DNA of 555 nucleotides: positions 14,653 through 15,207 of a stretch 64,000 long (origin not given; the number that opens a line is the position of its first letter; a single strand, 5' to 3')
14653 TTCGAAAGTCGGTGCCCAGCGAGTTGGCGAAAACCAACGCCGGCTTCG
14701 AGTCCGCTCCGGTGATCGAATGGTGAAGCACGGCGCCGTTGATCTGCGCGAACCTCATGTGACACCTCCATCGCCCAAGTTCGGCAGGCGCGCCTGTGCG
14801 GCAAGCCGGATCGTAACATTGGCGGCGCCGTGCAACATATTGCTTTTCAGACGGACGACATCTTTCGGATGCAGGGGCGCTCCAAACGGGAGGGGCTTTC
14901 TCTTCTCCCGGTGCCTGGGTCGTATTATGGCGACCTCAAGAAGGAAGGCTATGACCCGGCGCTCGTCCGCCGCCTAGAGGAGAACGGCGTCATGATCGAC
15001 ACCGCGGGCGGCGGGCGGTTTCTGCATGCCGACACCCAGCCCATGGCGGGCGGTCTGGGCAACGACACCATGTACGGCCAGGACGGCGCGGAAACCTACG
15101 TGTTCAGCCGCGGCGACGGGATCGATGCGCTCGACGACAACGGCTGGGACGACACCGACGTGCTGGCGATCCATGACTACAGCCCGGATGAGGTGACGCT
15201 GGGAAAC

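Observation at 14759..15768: Chimeric ORF at the pca operon border: dehydroshikimate-dehydratase/HPPD-like tail fused in frame to an RTX exoprotein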

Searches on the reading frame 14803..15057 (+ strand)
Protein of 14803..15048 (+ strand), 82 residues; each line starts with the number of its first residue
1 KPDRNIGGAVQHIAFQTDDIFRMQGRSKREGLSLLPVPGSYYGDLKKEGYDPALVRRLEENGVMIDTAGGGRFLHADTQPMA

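Call 3: search_protein_families(library=pfam, proteins=[window:14830-15039:+], max_evalue=1)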
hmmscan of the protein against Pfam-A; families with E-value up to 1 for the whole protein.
window:14830-15039:+ (70 aa): 1 family
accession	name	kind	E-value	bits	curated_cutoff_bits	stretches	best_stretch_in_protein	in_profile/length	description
PF00903.31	Glyoxalase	-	0.089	13.6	20.6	1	2-38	72-108/121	Glyoxalase/Bleomycin resistance protein/Dioxygenase superfamily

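Call 13: search_solved_structures(query=window:14803-15048:+, max_evalue=10, show_alignments=3)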
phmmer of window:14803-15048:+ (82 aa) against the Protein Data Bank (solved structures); distinct sequences matched with E-value up to 10: 36.
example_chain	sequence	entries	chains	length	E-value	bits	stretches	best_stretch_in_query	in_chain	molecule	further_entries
5hmq_A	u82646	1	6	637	5.6e-09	39.2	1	7-81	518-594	4-hydroxyphenylpyruvate dioxygenase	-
3isq_A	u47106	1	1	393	4.3e-06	30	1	3-80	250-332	4-hydroxyphenylpyruvate dioxygenase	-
5ec3_A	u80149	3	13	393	4.4e-06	29.9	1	3-80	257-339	4-hydroxyphenylpyruvate dioxygenase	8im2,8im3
1sqi_A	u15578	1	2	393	7.7e-06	29.2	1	3-81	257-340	4-hydroxyphenylpyruvic acid dioxygenase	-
7cqs_A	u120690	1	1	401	8.9e-06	29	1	4-81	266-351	4-hydroxyphenylpyruvate dioxygenase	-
7cqr_A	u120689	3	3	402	8.9e-06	29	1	4-81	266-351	4-hydroxyphenylpyruvate dioxygenase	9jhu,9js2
8xqv_A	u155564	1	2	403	9e-06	29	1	4-81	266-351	4-hydroxyphenylpyruvate dioxygenase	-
7vo8_A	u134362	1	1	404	9e-06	29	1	4-81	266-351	4-hydroxyphenylpyruvate dioxygenase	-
7e0x_A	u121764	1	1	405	9.2e-06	28.9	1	4-81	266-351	4-hydroxyphenylpyruvate dioxygenase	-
7ezq_A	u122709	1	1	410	9.3e-06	28.9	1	4-81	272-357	4-hydroxyphenylpyruvate dioxygenase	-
9qmt_A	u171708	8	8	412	9.3e-06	28.9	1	4-81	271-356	4-hydroxyphenylpyruvate dioxygenase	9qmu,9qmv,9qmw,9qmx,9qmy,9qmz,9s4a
5ywi_A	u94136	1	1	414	9.4e-06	28.9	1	4-81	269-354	4-hydroxyphenylpyruvate dioxygenase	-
5yy6_A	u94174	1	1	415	9.5e-06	28.9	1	4-81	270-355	4-hydroxyphenylpyruvate dioxygenase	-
7v6x_A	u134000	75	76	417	9.6e-06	28.9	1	4-81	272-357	4-hydroxyphenylpyruvate dioxygenase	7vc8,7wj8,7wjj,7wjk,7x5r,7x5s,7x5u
8hza_A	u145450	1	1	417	9.6e-06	28.9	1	4-81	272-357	4-hydroxyphenylpyruvate dioxygenase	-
1cjx_A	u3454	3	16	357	0.0095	19.3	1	7-67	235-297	4-HYDROXYPHENYLPYRUVATE DIOXYGENASE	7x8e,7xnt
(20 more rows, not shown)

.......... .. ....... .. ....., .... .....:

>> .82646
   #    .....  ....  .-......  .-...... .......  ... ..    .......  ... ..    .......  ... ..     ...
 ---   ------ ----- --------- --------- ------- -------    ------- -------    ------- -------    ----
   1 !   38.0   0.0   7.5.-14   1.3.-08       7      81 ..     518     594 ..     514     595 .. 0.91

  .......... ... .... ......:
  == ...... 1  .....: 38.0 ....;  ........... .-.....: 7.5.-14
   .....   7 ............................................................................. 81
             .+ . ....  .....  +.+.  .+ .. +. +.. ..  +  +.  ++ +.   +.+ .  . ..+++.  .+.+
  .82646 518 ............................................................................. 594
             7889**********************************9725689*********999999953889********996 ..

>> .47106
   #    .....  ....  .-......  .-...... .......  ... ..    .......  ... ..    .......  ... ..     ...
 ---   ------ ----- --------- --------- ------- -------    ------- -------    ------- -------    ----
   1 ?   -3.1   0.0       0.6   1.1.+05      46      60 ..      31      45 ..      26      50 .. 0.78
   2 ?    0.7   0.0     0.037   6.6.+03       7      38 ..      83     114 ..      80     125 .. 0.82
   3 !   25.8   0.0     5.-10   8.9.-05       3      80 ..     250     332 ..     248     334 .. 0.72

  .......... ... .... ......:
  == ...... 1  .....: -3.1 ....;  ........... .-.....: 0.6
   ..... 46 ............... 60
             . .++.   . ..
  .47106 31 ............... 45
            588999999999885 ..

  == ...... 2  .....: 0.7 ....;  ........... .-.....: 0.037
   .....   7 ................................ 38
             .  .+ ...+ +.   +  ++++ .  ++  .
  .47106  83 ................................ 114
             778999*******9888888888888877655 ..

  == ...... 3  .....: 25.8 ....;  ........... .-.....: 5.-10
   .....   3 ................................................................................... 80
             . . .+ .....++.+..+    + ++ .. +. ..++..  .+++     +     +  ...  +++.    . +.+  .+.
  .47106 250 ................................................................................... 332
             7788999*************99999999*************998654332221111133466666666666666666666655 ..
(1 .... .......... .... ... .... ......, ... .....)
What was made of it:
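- Closest known: QuiC1. Same: The relic aligns to the HPPD-like C-terminal domain (5hmq_A residues 518-594; call 13).
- Checked: Against PDB, 5hmq_A (a 637-residue PDB chain deposited as a 4-hydroxyphenylpyruvate dioxygenase, which I recall to be P. putida QuiC1) scored E 5.6e-9 over residues 518-594, followed by many HPPDs at about 1e-5 (call 13).
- The best PDB hit is 5hmq_A (deposited as an HPPD; recalled as QuiC1), residues 518-594 of 637 (call 13).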

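Call 16: find_homologous_proteins(query=window:14803-15048:+, max_evalue=0.001)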
Query window:14803-15048:+: no candidate shares three 5-residue words with the query. No homologue found.
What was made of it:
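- Tried and rejected: The 82-aa fragment returned nothing (call 16).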

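Call 20: search_protein_representatives(protein=window:14803-15048:+)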
Query: 82 residues. Proteins with E-value up to 0.001 (for the whole library): 170; up to 1e-10: 5; up to 1e-30: 0. The best 150 are listed.
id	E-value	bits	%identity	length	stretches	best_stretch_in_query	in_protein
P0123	3.6e-22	94.0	63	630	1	5-82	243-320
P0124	1.2e-16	76.4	53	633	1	4-81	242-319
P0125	5.4e-16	74.3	50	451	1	4-81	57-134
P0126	9.8e-15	70.3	47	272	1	6-81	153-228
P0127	7.2e-12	61.2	47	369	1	6-81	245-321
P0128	1.5e-10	57.0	36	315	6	23-57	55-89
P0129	2.1e-09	53.3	46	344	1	6-76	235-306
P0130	3.2e-09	52.7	46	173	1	8-79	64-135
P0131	4.5e-09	52.3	40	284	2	7-81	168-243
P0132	7.8e-09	51.5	39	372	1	7-80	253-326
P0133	9.6e-09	51.2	47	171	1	7-79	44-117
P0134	1.7e-08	50.4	39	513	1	5-80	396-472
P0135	2.2e-08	50.1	43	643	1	3-81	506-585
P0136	2.4e-08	49.9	39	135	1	5-81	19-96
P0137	2.6e-08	49.9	40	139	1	7-79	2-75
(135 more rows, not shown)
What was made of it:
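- Checked: The best was E 3.6e-22 at 63% identity (call 20).
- Tried and rejected: The index-free search (call 20) was needed.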

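Call 22: find_encoding_contigs(protein=P0123, flank=10000, max_places=6)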
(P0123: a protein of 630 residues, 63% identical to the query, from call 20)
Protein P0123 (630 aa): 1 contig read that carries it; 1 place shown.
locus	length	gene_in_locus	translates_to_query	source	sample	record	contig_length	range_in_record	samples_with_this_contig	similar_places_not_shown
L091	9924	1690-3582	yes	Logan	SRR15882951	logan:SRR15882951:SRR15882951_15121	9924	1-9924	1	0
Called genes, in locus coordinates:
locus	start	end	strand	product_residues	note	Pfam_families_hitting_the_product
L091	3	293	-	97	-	?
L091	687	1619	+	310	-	PF00126:HTH_1, PF03466:LysR_substrate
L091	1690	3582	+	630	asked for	PF14696:Glyoxalase_5, PF13669:Glyoxalase_4 (faint), PF00903:Glyoxalase (weak), PF08501:Shikimate_dh_N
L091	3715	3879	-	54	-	-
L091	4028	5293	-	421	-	PF02342:TerD, PF00089:Trypsin, PF13365:Trypsin_2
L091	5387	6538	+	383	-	PF15609:PRTase_2, PF12500:TRSP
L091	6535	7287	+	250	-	-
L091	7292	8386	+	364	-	PF11202:StiP, PF15608:PELOTA_1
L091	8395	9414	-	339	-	PF15617:C-C_Bond_Lyase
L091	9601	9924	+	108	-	?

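Call 23: search_protein_families(library=pfam, proteins=[P0123, P0124, P0127], max_evalue=0.01)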
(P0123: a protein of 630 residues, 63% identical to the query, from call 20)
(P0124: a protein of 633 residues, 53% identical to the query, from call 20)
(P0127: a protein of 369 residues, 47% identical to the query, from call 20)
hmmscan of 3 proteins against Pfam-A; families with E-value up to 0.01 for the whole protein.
P0123 (630 aa): 6 families
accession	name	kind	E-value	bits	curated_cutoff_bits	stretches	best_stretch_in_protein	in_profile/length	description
PF14696.12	Glyoxalase_5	-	7e-41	140.1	27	1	14-153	3-139/139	Hydroxyphenylpyruvate dioxygenase, HPPD, N-terminal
PF08501.16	Shikimate_dh_N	-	2.1e-15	57.1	27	1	391-464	11-83/83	Shikimate dehydrogenase substrate binding domain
PF00903.31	Glyoxalase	-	3e-08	34.5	20.6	1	170-286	2-109/121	Glyoxalase/Bleomycin resistance protein/Dioxygenase superfamily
PF13669.12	Glyoxalase_4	-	2.2e-06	28.4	27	1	186-278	14-99/109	Glyoxalase/Bleomycin resistance protein/Dioxygenase superfamily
PF00899.27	ThiF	-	0.0011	18.6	28.1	1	491-528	16-53/238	ThiF family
PF01488.26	Shikimate_DH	-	0.0057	17.2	24.3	0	491-546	8-64/138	Shikimate / quinate 5-dehydrogenase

P0124 (633 aa): 5 families
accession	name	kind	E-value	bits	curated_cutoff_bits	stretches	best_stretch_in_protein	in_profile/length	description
PF14696.12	Glyoxalase_5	-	9e-45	152.7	27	1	16-154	3-138/139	Hydroxyphenylpyruvate dioxygenase, HPPD, N-terminal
PF08501.16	Shikimate_dh_N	-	6.5e-14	52.4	27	1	390-464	10-83/83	Shikimate dehydrogenase substrate binding domain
PF00903.31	Glyoxalase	-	2.5e-11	44.5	20.6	1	169-281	1-104/121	Glyoxalase/Bleomycin resistance protein/Dioxygenase superfamily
PF13669.12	Glyoxalase_4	-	9.8e-06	26.3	27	1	185-274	13-95/109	Glyoxalase/Bleomycin resistance protein/Dioxygenase superfamily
PF13468.12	Glyoxalase_3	-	0.0084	16.6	25.1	0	237-271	70-101/176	Glyoxalase-like domain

P0127 (369 aa): 4 families
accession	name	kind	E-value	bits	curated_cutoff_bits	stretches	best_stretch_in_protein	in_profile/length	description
PF14696.12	Glyoxalase_5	-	7.4e-45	153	27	1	14-152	3-138/139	Hydroxyphenylpyruvate dioxygenase, HPPD, N-terminal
PF13669.12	Glyoxalase_4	-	5.1e-09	36.8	27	1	185-277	12-97/109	Glyoxalase/Bleomycin resistance protein/Dioxygenase superfamily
PF00903.31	Glyoxalase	-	4.5e-08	33.9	20.6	1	171-282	2-104/121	Glyoxalase/Bleomycin resistance protein/Dioxygenase superfamily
PF13468.12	Glyoxalase_3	-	0.003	18.1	25.1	0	232-276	59-103/176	Glyoxalase-like domain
